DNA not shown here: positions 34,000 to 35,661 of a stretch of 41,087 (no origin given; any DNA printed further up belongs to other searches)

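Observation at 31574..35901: Non-luminous LuxE - MFS - LuxC cassette with a T-fold pterin enzyme: candidate transporter-coupled carboxylate-to-aldehyde system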

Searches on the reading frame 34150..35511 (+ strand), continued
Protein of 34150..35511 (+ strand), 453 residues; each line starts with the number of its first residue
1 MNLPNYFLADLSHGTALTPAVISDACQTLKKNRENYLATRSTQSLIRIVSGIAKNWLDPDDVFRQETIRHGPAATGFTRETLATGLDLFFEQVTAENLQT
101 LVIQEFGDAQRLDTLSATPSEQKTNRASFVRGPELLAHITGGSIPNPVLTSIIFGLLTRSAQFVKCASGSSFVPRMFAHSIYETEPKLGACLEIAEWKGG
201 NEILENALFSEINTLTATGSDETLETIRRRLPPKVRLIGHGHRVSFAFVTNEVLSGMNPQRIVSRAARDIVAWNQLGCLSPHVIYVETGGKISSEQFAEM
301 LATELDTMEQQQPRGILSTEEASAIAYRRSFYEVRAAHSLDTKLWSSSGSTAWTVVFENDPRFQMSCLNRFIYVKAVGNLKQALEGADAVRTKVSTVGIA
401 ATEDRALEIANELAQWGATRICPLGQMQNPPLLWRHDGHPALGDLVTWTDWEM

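Call 62: find_homologous_proteins(query=L092:7273-8574:+, max_evalue=1e-30)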
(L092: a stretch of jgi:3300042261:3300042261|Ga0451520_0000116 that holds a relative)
Query L092:7273-8574:+ (433 aa): 8000 proteins with E <= 1e-30 among 8000 candidates; the best 120 are listed.
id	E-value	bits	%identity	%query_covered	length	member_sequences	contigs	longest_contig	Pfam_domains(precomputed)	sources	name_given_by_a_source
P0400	1.3e-295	998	100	100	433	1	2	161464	PF00202.28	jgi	jgi:4-aminobutyrate aminotransferase/(S)-3-amino-2-methylpropionate transaminase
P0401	3.5e-214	730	74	100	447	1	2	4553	PF00202.28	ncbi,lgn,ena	-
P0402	8.7e-214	729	80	92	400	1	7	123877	PF00202.28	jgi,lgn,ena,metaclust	jgi:4-aminobutyrate aminotransferase/(S)-3-amino-2-methylpropionate transaminase|metaclust:\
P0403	3.8e-204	697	77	92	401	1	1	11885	PF00155.28,PF00202.28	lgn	-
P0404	3.6e-198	677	72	93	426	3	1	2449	PF00202.28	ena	-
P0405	5.1e-198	677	73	93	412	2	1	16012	PF00202.28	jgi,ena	-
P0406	1.8e-196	672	70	95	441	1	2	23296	PF00202.28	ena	-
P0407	2.2e-196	671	72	92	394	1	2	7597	PF00202.28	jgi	jgi:4-aminobutyrate aminotransferase/(S)-3-amino-2-methylpropionate transaminase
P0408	8.3e-196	669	72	92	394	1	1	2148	PF00202.28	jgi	jgi:4-aminobutyrate aminotransferase/(S)-3-amino-2-methylpropionate transaminase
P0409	1.5e-195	668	72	92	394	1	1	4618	PF00202.28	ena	-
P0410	2.7e-195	668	73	95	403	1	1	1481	PF00202.28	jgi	jgi:4-aminobutyrate aminotransferase-like enzyme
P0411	3.7e-195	667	72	92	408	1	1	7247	PF00202.28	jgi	jgi:4-aminobutyrate aminotransferase-like enzyme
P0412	4.7e-195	667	73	93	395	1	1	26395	PF00155.28,PF00202.28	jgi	jgi:4-aminobutyrate aminotransferase/(S)-3-amino-2-methylpropionate transaminase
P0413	6.7e-195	666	70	92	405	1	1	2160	PF00202.28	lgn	-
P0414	1.3e-194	665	72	92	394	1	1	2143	PF00202.28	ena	-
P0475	6.4e-185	633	68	92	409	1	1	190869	PF00202.28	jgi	jgi:acetylornithine/succinyldiaminopimelate/putrescine aminotransferase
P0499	9.5e-184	630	68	93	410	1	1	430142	PF00202.28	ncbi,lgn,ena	-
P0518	9.3e-183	626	68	92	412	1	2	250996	PF00202.28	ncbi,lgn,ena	-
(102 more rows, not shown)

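Call 63: find_encoding_contigs(protein=P0499, flank=10000, max_places=1)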
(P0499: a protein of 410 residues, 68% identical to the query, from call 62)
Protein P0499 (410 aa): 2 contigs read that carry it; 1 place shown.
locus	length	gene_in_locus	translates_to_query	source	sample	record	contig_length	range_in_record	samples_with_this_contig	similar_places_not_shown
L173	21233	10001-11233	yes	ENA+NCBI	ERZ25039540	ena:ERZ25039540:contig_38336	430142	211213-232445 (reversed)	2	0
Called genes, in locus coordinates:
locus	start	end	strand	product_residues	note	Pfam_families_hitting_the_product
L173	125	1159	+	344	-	PF02129:Peptidase_S15 (weak), PF00326:Peptidase_S9 (weak)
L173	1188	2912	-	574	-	-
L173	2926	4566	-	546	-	-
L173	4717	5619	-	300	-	-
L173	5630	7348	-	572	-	PF24981:Beta-prop_ATRN-LZTR1, PF13415:Beta-prop_FBX42, PF24681:Kelch_KLHDC2_KLHL20_DRC7, PF24981:Beta-prop_ATRN-LZTR1, PF13964:Beta-prop_Calicin (weak), PF24681:Kelch_KLHDC2_KLHL20_DRC7, PF13415:Beta-prop_FBX42, PF24981:Beta-prop_ATRN-LZTR1, +6 more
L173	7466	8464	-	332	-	PF24827:AstE_AspA_cat (weak)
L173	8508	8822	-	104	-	-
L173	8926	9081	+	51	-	-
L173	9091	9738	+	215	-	PF04055:Radical_SAM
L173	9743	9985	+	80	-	-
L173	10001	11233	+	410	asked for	PF00202:Aminotran_3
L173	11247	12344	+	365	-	PF04443:LuxE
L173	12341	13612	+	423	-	PF05893:LuxC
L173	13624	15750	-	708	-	PF18911:PKD_4, PF00801:PKD, PF18911:PKD_4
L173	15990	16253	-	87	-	-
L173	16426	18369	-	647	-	PF02366:PMT, PF09913:DUF2142 (weak), PF13231:PMT_2, PF13432:TPR_16 (faint), PF00515:TPR_1 (faint), PF07719:TPR_2 (faint), PF13181:TPR_8 (faint), PF14559:TPR_19 (weak), +1 more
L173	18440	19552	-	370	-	PF13784:Fic_N, PF02661:Fic, PF21248:SoFic-like_C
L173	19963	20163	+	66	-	-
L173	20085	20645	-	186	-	PF01590:GAF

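Call 64: find_encoding_contigs(protein=P0475, flank=10000, max_places=1)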
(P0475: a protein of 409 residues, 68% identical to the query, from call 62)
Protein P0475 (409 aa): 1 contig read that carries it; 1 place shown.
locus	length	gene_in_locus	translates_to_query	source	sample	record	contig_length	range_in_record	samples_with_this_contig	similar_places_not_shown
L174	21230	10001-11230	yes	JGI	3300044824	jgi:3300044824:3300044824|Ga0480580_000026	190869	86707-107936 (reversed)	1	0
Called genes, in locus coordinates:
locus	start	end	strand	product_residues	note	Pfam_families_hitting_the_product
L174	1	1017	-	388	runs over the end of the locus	PF00346:Complex1_49kDa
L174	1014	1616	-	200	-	PF00329:Complex1_30kDa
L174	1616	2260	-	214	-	PF01058:Oxidored_q6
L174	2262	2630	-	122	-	PF00507:Oxidored_q4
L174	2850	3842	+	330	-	PF02129:Peptidase_S15 (weak), PF00326:Peptidase_S9 (weak)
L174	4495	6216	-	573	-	-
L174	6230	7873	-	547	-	-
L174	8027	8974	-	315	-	PF24827:AstE_AspA_cat (weak)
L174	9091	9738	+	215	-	PF04055:Radical_SAM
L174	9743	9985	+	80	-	-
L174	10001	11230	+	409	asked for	PF00202:Aminotran_3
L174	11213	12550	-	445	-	-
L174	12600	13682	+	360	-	PF04443:LuxE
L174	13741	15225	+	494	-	PF05893:LuxC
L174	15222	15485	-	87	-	-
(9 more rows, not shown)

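Call 70: find_encoding_contigs(protein=P0518, flank=10000, max_places=1)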
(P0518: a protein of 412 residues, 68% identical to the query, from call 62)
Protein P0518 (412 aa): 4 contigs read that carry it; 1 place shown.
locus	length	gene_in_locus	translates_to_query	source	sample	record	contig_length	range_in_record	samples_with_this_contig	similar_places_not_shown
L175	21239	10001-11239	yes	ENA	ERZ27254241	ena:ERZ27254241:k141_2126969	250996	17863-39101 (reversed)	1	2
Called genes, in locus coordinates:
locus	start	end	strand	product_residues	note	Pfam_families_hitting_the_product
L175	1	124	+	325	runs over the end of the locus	-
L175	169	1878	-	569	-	-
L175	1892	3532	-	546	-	-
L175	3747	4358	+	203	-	-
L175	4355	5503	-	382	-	PF01555:N6_N4_Mtase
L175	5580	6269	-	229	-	PF05593:RHS_repeat (faint)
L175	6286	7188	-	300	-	PF00246:Peptidase_M14 (weak), PF24827:AstE_AspA_cat (weak)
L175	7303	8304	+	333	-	PF01408:GFO_IDH_MocA, PF02894:GFO_IDH_MocA_C, PF22725:GFO_IDH_MocA_C3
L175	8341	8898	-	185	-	-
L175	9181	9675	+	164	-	-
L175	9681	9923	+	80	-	-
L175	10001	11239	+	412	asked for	PF00202:Aminotran_3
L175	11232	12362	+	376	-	PF04443:LuxE, PF00501:AMP-binding (weak)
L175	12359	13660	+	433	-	PF05893:LuxC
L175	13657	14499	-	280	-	-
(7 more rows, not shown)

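Call 89: search_protein_families(library=pfam, proteins=[L173:9743-9985:+, L092:8571-9002:+, L173:9091-9738:+, L173:10001-11233:+, L173:11247-12344:+, L173:12341-13612:+], max_evalue=0.01)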
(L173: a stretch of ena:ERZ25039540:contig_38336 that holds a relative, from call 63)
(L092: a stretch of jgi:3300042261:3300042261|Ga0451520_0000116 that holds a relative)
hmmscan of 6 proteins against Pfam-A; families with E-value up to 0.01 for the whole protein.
L173:9743-9985:+ (80 aa): 0 families

L092:8571-9002:+ (143 aa): 3 families
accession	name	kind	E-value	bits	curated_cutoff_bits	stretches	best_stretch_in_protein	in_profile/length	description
PF04191.18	PEMT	-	1.7e-07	32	25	1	65-126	41-103/105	Phospholipid methyltransferase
PF04140.19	ICMT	-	5.4e-07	30.4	24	1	32-121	2-93/95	Isoprenylcysteine carboxyl methyltransferase (ICMT) family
PF07298.16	NnrU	-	0.0083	16.2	24.7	1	27-107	67-132/188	NnrU protein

L173:9091-9738:+ (215 aa): 1 family
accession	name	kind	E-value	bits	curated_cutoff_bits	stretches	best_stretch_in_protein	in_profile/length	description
PF04055.27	Radical_SAM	-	1.1e-09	39.1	29.5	1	31-105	5-90/166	Radical SAM superfamily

L173:10001-11233:+ (410 aa): 2 families
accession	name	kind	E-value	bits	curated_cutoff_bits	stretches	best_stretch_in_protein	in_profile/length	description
PF00202.27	Aminotran_3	-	3.8e-101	339.1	30.5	1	40-407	10-401/403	Aminotransferase class-III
PF00155.27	Aminotran_1_2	-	0.00022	21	19.7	1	218-252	162-196/361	Aminotransferase class I and II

L173:11247-12344:+ (365 aa): 2 families
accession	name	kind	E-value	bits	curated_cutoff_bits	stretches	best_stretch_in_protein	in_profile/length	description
PF04443.18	LuxE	-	3.4e-19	69.4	24.9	1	35-358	44-385/391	Acyl-protein synthetase, LuxE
PF00501.34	AMP-binding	-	0.00024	20.4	29.9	1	248-313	307-373/384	AMP-binding enzyme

L173:12341-13612:+ (423 aa): 1 family
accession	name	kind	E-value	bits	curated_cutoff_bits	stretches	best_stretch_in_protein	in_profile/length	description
PF05893.19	LuxC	-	3.6e-77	260.4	21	1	27-415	5-382/401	Acyl-CoA reductase (LuxC)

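Call 97: search_dna_similar(query=window:34150-35511:+, collection=phages, mode=protein, max_evalue=0.001, max_rows=15)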
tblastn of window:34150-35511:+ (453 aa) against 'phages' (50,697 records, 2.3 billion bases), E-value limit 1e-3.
Records with a match: 1; places in all: 1; records where one place covers at least 80% of the query: 0.
Best place of each record, by identity: <60% 1.
By first word of the organism name: Bacteriophage 1.
By host as written in the record: - 1.
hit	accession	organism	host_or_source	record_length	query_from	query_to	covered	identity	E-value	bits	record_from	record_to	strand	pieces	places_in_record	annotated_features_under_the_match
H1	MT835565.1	Bacteriophage sp.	human fecal samples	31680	88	442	78%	20.3%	2e-6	56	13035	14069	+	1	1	record has no annotation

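Call 98: search_dna_similar(query=window:34150-35511:+, collection=plasmids, mode=protein, max_evalue=1e-10, max_rows=25)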
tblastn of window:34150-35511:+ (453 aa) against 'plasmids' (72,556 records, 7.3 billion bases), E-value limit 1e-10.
Records with a match: 43; places in all: 43; records where one place covers at least 80% of the query: 28.
Best place of each record, by identity: <60% 43.
By first word of the organism name: Pantoea 13; Sphingobium 10; Azospirillum 9; Streptantibioticus 2; Streptomyces 2; Priestia 1; Lactiplantibacillus 1; Levilactobacillus 1; Niallia 1; Pseudomonas 1; and 2 more.
By predicted mobility (MOB-suite, as given by PLSDB): non-mobilizable 37; mobilizable 5; conjugative 1.
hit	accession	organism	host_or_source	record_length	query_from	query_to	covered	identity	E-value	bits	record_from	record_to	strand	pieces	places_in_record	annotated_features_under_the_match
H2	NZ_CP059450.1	Azospirillum brasilense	Prokaryotes,soil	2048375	17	452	96%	33.4%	3e-67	240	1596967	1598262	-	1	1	none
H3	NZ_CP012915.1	Azospirillum brasilense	Digitaria eriantha,microbe,root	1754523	17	452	96%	33.4%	2e-65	235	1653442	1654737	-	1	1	none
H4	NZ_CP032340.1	Azospirillum brasilense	soil sample,Agricultural field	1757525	17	452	96%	33.4%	2e-65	235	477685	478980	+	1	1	none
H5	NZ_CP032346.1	Azospirillum brasilense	soil sample,Agricultural field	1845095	17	452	96%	33.2%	3e-66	237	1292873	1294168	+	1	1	record has no annotation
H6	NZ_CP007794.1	Azospirillum argentinense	Triticum aestivum L.,Root,wheat ...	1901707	17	452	96%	33.0%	7e-66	236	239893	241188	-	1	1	record has no annotation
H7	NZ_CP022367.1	Azospirillum sp. TSH58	single cell,paddy soils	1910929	17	452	96%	33.0%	5e-64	231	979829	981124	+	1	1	record has no annotation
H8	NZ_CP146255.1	Pantoea dispersa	Nicotiana tabacum L.,Cell ...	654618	17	452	96%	32.8%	9e-68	241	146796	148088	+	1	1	acyl-CoA reductase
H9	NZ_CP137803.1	Priestia megaterium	Bacillus megaterium assembly,Arshan ...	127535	17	450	96%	33.0%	1e-66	238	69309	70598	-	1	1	acyl-CoA reductase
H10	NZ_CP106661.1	Pantoea dispersa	Philodendron erubescens,Pure ...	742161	13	452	97%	32.4%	5e-67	239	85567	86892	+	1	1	acyl-CoA reductase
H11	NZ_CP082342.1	Pantoea dispersa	Canis lupus familiaris,Skin swab,Paw ...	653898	17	452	96%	32.6%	1e-66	238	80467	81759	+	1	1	acyl-CoA reductase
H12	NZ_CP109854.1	Pantoea dispersa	Bidens alba,Pure isolate,rhizosphere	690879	17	452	96%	32.3%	7e-67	239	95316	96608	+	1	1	acyl-CoA reductase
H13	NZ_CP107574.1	Pantoea dispersa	Spermacoce stricta,Pure ...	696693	13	452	97%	32.0%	5e-65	234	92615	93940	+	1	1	acyl-CoA reductase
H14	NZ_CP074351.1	Pantoea dispersa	tissue sample,leaves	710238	17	452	96%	32.1%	3e-66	237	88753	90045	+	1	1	acyl-CoA reductase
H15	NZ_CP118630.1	Pantoea dispersa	Pure isolate,soil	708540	17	452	96%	32.1%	4e-66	237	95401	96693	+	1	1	acyl-CoA reductase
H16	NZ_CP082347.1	Pantoea dispersa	water,drinking water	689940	17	452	96%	32.1%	2e-65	235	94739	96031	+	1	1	acyl-CoA reductase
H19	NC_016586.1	Azospirillum lipoferum 4B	-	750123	35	452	92%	32.8%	3e-60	220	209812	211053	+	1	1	acyl-CoA reductase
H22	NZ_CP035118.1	Lactiplantibacillus plantarum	cell culture,food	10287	17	452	96%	31.0%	8e-65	233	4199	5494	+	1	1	acyl-CoA reductase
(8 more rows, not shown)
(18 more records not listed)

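Call 99: get_annotated_region(hit=H8, flank=7000)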
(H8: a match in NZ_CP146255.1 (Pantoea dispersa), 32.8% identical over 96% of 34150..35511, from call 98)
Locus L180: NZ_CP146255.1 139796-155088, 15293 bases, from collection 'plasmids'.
description: Pantoea dispersa strain MLY101 plasmid p101_1, complete sequence
organism: Pantoea dispersa (NCBI taxid 59814)
taxonomy: Bacteria; Pseudomonadota; Gammaproteobacteria; Enterobacterales; Erwiniaceae; Pantoea; Pantoea dispersa
host: -; source: Nicotiana tabacum L.,Cell culture,Diseased tobacco leaves.; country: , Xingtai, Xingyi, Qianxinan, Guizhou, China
typing (MOB-suite, as given by PLSDB): non-mobilizable; replicon rep_cluster_1232
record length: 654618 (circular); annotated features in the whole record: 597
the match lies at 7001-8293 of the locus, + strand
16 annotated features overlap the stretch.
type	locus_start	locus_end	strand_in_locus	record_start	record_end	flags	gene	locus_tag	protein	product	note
CDS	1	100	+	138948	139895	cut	-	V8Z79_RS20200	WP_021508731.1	ABC transporter permease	GO:0055085 - transmembrane transport [Evidence IEA]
CDS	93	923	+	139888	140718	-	-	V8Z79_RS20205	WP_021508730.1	ABC transporter permease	-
CDS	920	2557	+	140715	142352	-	-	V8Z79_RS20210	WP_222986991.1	ABC transporter ATP-binding protein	-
CDS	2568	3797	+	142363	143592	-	-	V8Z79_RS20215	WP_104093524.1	M20/M25/M40 family metallo-hydrolase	-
CDS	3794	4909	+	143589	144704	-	-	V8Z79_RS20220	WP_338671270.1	Xaa-Pro peptidase family protein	GO:0006508 - proteolysis [Evidence IEA]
CDS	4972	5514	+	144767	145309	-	ddpX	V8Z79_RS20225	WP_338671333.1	D-alanyl-D-alanine dipeptidase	GO:0006508 - proteolysis [Evidence IEA]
CDS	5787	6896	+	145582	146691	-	-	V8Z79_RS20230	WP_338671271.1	long-chain fatty acid--CoA ligase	-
CDS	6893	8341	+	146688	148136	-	-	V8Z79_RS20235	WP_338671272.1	acyl-CoA reductase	GO:0008218 - bioluminescence [Evidence IEA]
CDS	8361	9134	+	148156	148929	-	-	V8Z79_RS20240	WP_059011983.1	SDR family oxidoreductase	-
CDS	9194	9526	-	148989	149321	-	-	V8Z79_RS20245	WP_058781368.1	four-helix bundle copper-binding protein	-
CDS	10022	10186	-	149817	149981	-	-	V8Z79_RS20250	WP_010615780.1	general stress protein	GO:0006950 - response to stress [Evidence IEA]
CDS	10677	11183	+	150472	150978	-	-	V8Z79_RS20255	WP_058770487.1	DUF892 family protein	-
CDS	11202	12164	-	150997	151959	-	-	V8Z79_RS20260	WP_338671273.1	PDR/VanB family oxidoreductase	-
CDS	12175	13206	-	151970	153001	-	hpxD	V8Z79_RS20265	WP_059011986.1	molybdenum cofactor-independent xanthine hydroxylase subunit HpxD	-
CDS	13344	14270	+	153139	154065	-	-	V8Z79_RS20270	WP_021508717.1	LysR family transcriptional regulator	GO:0006355 - regulation of DNA-templated transcription [Evidence IEA]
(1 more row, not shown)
